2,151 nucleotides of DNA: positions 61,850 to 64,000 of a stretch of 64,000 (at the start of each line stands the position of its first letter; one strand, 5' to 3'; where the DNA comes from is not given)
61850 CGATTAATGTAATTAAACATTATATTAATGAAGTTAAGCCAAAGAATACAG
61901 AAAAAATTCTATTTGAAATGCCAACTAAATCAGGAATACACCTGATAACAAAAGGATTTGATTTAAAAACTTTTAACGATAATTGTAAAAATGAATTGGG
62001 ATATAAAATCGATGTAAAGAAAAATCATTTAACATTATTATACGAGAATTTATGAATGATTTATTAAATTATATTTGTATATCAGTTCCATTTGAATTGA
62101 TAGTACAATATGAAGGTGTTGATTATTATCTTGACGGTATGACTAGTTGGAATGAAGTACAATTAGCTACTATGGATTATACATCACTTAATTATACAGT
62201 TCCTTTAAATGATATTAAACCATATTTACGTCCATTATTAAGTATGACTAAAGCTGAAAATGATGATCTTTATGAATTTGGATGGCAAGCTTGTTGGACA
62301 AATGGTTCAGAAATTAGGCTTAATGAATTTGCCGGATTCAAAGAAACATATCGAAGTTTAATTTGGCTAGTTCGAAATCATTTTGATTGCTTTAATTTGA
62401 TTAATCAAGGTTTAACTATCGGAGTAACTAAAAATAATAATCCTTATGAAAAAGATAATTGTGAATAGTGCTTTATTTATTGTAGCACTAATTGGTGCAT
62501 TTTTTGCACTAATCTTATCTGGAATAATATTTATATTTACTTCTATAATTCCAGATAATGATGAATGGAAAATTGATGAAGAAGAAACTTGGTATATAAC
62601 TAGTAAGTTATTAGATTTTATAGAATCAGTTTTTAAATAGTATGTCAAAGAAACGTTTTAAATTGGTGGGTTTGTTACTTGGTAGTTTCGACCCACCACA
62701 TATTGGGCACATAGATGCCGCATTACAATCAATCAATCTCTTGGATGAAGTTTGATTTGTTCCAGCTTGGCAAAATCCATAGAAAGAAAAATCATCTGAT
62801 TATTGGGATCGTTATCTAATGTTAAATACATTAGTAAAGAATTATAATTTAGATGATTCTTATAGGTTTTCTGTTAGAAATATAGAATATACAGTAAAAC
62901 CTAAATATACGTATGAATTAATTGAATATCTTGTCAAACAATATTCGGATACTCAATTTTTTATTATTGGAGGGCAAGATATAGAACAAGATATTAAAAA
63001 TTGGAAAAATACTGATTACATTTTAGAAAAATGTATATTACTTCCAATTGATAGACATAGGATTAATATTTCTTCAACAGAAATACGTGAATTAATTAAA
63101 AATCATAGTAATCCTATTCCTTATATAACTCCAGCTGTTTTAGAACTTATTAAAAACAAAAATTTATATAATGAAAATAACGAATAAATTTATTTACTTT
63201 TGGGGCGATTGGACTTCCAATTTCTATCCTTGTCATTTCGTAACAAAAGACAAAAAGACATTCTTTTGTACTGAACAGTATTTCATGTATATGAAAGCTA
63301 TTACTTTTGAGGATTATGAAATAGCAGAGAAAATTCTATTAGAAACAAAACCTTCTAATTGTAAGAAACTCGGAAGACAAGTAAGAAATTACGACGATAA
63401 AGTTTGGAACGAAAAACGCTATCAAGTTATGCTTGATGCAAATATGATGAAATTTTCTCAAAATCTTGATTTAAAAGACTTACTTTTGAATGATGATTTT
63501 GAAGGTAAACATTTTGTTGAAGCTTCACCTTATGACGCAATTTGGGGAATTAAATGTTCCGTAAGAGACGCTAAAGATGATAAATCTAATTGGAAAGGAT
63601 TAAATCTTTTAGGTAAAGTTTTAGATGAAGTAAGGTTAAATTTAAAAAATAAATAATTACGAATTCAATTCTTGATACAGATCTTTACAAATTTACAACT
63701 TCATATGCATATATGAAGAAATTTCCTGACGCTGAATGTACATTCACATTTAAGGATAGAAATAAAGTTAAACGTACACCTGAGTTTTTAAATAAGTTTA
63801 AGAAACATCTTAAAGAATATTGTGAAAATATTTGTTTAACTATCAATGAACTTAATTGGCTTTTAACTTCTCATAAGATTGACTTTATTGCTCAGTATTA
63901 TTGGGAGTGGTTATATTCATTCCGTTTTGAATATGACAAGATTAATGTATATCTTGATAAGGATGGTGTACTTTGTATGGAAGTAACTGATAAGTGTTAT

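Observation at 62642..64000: NAD+ salvage/reconstitution cluster (NMNAT, NADAR, NAPRTase-like) with the NMNAT gene inactivated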

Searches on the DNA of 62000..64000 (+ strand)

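Call 7: search_dna_similar(query=window:62000-64000:+, collection=phages, mode=distant, max_rows=30)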
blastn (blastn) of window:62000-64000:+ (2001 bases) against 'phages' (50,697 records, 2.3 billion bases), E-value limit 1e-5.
Records with a match: 12; places in all: 12; records where one place covers at least 80% of the query: 0.
Best place of each record, by identity: 80-90% 2; 60-80% 10.
By first word of the organism name: Prevotella 9; Bacteriophage 2; Enterobacter 1.
By host as written in the record: Prevotella sp. 9; - 2; Enterobacter kobei AG07E 1.
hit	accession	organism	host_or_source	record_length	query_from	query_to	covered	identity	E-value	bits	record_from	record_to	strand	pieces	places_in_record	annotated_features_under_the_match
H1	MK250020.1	Prevotella phage Lak-B1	Prevotella sp.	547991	1267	1416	7%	75.0%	5e-15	90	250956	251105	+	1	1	record has no annotation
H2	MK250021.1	Prevotella phage Lak-B2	Prevotella sp.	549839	1267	1416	7%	75.0%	5e-15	90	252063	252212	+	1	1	record has no annotation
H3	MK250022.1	Prevotella phage Lak-B3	Prevotella sp.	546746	1267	1416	7%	75.0%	5e-15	90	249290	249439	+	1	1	record has no annotation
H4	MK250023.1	Prevotella phage Lak-B4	Prevotella sp.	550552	1267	1416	7%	75.0%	5e-15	90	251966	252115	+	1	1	record has no annotation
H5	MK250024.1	Prevotella phage Lak-B5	Prevotella sp.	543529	1267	1416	7%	75.0%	5e-15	90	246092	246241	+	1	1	record has no annotation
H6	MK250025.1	Prevotella phage Lak-B6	Prevotella sp.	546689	1267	1416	7%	75.0%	5e-15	90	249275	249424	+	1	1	record has no annotation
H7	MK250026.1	Prevotella phage Lak-B7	Prevotella sp.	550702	1267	1416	7%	75.0%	5e-15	90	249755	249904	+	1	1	record has no annotation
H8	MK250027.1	Prevotella phage Lak-B8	Prevotella sp.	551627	1267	1416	7%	75.0%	5e-15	90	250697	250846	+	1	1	record has no annotation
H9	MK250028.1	Prevotella phage Lak-B9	Prevotella sp.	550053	1267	1416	7%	75.0%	5e-15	90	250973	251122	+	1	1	record has no annotation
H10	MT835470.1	Bacteriophage sp.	human fecal samples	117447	1638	1745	5%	76.9%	8e-12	80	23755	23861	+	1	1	record has no annotation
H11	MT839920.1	Bacteriophage sp.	human fecal samples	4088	1652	1719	3%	80.9%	2e-7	65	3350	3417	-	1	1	record has no annotation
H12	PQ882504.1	Enterobacter phage FENT2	Enterobacter kobei AG07E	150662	1497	1555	3%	86.4%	1e-9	72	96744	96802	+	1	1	hypothetical protein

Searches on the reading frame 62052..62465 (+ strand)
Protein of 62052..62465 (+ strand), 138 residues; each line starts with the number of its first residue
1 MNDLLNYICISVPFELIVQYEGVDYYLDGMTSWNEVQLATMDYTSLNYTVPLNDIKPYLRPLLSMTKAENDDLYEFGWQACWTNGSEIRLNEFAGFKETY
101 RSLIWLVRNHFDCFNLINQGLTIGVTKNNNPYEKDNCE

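Call 8: search_protein_families(library=pfam, proteins=[window:62052-62465:+], max_evalue=0.01)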
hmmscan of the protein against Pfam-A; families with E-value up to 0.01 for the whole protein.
window:62052-62465:+ (138 aa): 0 families

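Call 24: find_encoding_contigs(protein=window:62052-62465:+, flank=10000, max_places=10)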
Protein window:62052-62465:+ (138 aa): no gene with exactly this product is on record in the collection.

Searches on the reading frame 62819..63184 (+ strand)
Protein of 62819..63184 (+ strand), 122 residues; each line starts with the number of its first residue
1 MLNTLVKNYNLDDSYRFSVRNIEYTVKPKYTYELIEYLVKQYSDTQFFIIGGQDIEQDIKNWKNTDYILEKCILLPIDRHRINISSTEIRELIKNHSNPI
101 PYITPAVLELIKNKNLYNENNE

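Call 15: find_encoding_contigs(protein=window:62819-63184:+, flank=10000, max_places=10)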
Protein window:62819-63184:+ (122 aa): 1 contig read that carries it; 1 place shown.
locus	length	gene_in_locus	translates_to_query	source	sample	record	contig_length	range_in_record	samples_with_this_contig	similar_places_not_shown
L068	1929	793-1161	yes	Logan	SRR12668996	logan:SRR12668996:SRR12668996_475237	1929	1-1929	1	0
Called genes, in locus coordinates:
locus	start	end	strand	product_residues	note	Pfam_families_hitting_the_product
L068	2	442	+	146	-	?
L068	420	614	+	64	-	-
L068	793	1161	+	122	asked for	-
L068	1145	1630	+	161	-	PF08719:NADAR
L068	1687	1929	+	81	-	?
